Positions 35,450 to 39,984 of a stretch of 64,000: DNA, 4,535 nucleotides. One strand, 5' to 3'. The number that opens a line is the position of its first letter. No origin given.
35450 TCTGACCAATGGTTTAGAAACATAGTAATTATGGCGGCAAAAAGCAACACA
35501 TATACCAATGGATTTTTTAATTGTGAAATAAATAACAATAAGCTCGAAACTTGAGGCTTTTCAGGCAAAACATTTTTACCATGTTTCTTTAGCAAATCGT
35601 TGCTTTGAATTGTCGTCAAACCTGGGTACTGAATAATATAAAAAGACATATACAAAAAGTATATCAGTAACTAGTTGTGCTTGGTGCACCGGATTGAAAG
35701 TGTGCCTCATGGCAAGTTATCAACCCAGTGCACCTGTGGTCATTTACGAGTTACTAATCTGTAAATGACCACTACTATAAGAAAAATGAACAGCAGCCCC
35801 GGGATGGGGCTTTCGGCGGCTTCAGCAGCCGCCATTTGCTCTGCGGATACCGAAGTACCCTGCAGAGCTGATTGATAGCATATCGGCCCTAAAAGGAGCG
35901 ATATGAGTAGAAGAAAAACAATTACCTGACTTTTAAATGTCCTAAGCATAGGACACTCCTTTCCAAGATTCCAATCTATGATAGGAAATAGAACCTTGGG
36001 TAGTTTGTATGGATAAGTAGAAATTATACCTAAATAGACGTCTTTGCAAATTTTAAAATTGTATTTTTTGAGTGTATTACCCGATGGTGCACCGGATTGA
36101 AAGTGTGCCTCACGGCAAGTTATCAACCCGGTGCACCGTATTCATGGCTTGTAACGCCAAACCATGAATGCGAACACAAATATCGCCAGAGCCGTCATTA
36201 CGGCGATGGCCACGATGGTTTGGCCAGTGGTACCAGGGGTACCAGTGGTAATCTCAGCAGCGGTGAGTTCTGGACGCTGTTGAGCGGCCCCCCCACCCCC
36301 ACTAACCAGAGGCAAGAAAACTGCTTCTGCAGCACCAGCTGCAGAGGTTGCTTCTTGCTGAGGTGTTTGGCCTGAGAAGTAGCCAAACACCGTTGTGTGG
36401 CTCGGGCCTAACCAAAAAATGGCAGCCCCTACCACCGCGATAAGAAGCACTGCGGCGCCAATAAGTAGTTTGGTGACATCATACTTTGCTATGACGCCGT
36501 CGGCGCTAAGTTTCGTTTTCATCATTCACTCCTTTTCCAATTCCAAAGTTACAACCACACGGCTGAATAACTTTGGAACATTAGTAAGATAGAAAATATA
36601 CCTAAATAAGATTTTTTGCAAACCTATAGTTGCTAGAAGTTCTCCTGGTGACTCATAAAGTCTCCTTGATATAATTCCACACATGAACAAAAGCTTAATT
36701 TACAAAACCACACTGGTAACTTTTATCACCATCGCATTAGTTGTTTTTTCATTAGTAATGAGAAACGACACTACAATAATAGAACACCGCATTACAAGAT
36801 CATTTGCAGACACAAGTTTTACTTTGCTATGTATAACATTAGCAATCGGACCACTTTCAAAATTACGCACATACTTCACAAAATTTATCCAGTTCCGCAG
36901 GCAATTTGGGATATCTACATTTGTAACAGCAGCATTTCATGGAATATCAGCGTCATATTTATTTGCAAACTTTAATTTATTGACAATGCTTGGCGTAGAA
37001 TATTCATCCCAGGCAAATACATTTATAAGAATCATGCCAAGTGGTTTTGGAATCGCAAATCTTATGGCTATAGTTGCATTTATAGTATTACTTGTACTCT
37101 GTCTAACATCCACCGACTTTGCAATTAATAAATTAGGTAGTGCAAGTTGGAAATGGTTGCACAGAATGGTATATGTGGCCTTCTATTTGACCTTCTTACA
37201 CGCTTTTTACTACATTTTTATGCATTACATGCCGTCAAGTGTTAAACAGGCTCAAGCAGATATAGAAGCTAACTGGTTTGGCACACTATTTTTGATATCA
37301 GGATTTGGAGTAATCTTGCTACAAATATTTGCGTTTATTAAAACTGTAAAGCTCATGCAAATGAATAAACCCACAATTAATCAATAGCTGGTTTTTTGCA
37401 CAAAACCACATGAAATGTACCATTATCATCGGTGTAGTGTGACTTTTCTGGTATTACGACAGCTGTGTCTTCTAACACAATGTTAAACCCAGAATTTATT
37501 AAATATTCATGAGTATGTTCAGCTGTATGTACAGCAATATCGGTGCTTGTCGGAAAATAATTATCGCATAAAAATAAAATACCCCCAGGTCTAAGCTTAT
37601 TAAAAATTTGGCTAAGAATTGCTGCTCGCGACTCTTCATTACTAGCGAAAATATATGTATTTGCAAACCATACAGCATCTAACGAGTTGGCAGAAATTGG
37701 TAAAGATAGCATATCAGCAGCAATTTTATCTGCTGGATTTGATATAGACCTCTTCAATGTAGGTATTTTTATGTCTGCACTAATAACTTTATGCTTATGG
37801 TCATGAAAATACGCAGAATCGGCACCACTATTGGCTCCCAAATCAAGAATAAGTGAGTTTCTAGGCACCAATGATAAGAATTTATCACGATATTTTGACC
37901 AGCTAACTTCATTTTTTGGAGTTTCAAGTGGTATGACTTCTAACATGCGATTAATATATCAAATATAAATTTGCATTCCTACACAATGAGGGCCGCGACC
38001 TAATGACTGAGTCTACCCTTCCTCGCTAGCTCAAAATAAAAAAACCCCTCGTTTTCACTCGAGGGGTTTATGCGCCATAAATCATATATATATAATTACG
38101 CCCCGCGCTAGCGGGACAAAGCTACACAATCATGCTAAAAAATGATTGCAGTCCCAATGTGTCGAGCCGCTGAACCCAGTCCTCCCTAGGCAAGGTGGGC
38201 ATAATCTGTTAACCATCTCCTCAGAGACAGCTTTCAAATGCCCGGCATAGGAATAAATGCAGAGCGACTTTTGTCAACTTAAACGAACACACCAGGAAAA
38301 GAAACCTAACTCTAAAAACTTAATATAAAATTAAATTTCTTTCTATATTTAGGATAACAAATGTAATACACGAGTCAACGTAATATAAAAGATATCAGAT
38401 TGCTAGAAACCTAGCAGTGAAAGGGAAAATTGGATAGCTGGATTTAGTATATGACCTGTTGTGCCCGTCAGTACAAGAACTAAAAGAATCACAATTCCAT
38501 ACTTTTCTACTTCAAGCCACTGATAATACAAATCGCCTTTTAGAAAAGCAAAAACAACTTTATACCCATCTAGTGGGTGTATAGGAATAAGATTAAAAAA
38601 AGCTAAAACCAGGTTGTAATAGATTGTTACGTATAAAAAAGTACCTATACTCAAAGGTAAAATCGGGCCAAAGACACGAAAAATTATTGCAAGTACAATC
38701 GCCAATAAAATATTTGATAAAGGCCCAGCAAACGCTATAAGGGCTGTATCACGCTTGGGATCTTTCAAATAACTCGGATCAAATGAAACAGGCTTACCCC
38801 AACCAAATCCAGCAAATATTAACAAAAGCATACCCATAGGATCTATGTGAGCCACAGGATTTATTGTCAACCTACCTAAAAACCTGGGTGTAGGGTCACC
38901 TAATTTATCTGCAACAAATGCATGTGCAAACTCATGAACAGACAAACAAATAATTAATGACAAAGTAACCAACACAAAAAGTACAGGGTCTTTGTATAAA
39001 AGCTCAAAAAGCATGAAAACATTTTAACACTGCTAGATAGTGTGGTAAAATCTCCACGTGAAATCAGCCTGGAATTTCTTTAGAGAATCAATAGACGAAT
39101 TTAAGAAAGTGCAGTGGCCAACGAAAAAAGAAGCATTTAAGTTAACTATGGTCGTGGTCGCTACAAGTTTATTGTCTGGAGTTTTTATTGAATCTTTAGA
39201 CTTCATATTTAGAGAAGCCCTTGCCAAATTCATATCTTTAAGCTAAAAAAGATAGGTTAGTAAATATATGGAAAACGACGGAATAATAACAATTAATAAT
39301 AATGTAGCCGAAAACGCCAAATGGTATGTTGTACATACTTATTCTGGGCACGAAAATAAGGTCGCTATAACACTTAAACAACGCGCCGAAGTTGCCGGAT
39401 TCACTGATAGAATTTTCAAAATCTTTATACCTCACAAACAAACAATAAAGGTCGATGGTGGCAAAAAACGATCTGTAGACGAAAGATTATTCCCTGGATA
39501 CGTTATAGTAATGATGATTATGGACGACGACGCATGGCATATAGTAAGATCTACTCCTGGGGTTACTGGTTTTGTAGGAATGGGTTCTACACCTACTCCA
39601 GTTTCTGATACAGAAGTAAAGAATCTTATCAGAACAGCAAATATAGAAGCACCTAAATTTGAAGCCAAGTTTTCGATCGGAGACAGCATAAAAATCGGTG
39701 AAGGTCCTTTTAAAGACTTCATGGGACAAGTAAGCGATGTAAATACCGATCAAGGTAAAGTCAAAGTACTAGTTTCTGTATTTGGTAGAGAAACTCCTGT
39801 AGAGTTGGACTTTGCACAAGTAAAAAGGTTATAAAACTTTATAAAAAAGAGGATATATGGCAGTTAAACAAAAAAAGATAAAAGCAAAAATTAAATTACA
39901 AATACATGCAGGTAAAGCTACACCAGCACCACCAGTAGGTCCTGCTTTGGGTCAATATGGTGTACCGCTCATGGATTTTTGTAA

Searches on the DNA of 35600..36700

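Call 68: search_rna_families(source=window, start=35600, end=36700, threshold=evalue, max_evalue=1)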
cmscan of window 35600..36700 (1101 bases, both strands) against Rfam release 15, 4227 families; matches with E-value up to 1: 3.
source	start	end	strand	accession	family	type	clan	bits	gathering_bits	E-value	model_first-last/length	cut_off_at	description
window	36084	36137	-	RF04075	mir-1545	Gene; miRNA;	-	20.6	78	0.11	1-58/58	no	mir-1545 microRNA precursor family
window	35681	35734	-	RF04075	mir-1545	Gene; miRNA;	-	18.6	78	0.47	1-58/58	no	mir-1545 microRNA precursor family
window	35878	36001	-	RF00272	SNORA67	Gene; snRNA; snoRNA; HACA-box;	-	18.1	45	0.76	1-143/143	no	Small nucleolar RNA SNORA67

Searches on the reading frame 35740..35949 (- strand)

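Call 10: search_protein_families(library=pfam, proteins=[window:35740-35949:-], max_evalue=1)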
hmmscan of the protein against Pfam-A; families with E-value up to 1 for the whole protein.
window:35740-35949:- (69 aa): 1 family
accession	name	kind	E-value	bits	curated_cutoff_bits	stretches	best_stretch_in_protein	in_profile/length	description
PF05478.16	Prominin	-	0.14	10.6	34.3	1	9-66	429-483/799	Prominin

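Call 82: search_protein_families(library=phrogs, proteins=[window:35740-35949:-], max_evalue=1)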
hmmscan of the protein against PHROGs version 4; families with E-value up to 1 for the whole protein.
window:35740-35949:- (69 aa): 0 families

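Call 83: search_protein_families(library=ncbifam, proteins=[window:35740-35949:-], max_evalue=1)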
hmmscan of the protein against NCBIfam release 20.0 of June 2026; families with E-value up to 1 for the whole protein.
window:35740-35949:- (69 aa): 1 family
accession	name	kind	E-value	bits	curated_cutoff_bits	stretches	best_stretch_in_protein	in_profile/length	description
NF033919.1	PA2779_fam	subfamily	0.072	13.2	40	1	36-66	83-113/123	PA2779 family protein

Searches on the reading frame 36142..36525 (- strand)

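Call 10: search_protein_families(library=pfam, proteins=[window:36142-36525:-], max_evalue=1)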
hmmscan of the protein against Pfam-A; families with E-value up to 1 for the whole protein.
window:36142-36525:- (127 aa): 1 family
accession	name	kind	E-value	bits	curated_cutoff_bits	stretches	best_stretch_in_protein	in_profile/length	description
PF04290.18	DctQ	-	0.44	10.9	28.3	1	66-124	26-83/132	Tripartite ATP-independent periplasmic transporters, DctQ component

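Call 82: search_protein_families(library=phrogs, proteins=[window:36142-36525:-], max_evalue=1)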
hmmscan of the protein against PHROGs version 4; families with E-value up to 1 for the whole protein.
window:36142-36525:- (127 aa): 3 families
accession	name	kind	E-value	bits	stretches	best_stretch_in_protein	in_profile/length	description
phrog_3559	-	unknown function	0.0031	18.9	1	25-58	45-78/99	-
phrog_18623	-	unknown function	0.088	13.7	1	24-45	3-24/36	-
phrog_32452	-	unknown function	0.37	9.8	1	51-105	639-691/724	-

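Call 83: search_protein_families(library=ncbifam, proteins=[window:36142-36525:-], max_evalue=1)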
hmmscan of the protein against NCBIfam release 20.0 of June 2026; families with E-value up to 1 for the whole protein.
window:36142-36525:- (127 aa): 0 families

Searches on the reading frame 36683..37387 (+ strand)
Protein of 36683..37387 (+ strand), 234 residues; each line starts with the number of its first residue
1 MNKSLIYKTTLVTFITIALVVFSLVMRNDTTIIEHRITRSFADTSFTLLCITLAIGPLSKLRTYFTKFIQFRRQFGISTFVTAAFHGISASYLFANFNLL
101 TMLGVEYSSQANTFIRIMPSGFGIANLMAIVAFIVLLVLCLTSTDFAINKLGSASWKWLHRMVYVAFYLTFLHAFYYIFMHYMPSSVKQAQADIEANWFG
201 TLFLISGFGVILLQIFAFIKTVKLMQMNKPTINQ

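Call 64: search_protein_families(library=pfam, proteins=[window:36683-37387:+], max_evalue=0.001)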
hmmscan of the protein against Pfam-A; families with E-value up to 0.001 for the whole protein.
window:36683-37387:+ (234 aa): 1 family
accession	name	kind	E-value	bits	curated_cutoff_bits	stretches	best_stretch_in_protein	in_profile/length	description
PF01794.25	Ferric_reduct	-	1e-10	42.1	28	1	45-170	5-120/121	Ferric reductase like transmembrane component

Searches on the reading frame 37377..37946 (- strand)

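Call 64: search_protein_families(library=pfam, proteins=[window:37377-37946:-], max_evalue=0.001)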
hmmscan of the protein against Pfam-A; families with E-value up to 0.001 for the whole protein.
window:37377-37946:- (189 aa): 2 families
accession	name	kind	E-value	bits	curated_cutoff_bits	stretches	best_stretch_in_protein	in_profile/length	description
PF08241.18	Methyltransf_11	-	8.8e-09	36.3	21.2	1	34-126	1-95/95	Methyltransferase domain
PF13649.12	Methyltransf_25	-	1.2e-08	35.9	27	1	33-122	1-97/97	Methyltransferase domain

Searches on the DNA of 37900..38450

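Call 95: search_rna_families(source=window, start=37900, end=38450, threshold=evalue, max_evalue=1)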
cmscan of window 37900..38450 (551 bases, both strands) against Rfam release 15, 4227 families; matches with E-value up to 1: 4.
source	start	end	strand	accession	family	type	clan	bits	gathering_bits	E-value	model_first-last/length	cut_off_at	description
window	38035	38136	-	RF01772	rnk_pseudo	Cis-reg; leader;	-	23.6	55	0.1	1-108/108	no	Pseudomonas rnk leader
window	38036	38116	-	RF02837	anti-hemB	Gene; sRNA;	-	22.7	49.5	0.0052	1-81/81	no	Burkholderia RNA 7 (anti-hemB)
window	38147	38301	-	RF00013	6S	Gene;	-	16.3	46.4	0.48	1-187/187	no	6S / SsrS RNA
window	38040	38101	-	RF02744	Rev39_5p_UTR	Cis-reg;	-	10.8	88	0.97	162-228/300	no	Soft rot Enterobacteriaceae Rev 39 5'UTR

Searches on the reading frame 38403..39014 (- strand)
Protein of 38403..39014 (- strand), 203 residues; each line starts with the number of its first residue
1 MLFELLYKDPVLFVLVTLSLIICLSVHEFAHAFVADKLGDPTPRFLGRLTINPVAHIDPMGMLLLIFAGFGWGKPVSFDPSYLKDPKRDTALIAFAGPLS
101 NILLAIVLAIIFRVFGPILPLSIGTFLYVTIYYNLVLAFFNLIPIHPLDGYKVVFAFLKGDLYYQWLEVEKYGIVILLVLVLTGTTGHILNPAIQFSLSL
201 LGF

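Call 64: search_protein_families(library=pfam, proteins=[window:38403-39014:-], max_evalue=0.001)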
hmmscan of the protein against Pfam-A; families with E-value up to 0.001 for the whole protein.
window:38403-39014:- (203 aa): 1 family
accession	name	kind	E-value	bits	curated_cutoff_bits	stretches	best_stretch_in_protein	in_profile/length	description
PF02163.28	Peptidase_M50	-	1.7e-17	63.9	27.2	2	17-112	3-100/221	Peptidase family M50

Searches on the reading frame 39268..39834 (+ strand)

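Call 64: search_protein_families(library=pfam, proteins=[window:39268-39834:+], max_evalue=0.001)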
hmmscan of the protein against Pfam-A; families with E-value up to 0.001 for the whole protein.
window:39268-39834:+ (188 aa): 2 families
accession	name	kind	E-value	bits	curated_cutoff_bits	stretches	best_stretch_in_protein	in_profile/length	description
PF02357.24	NusG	-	1.1e-28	100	22.2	1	18-120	2-92/93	Transcription termination factor nusG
PF00467.35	KOW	-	0.00089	19.5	22.3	0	138-167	2-29/32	KOW motif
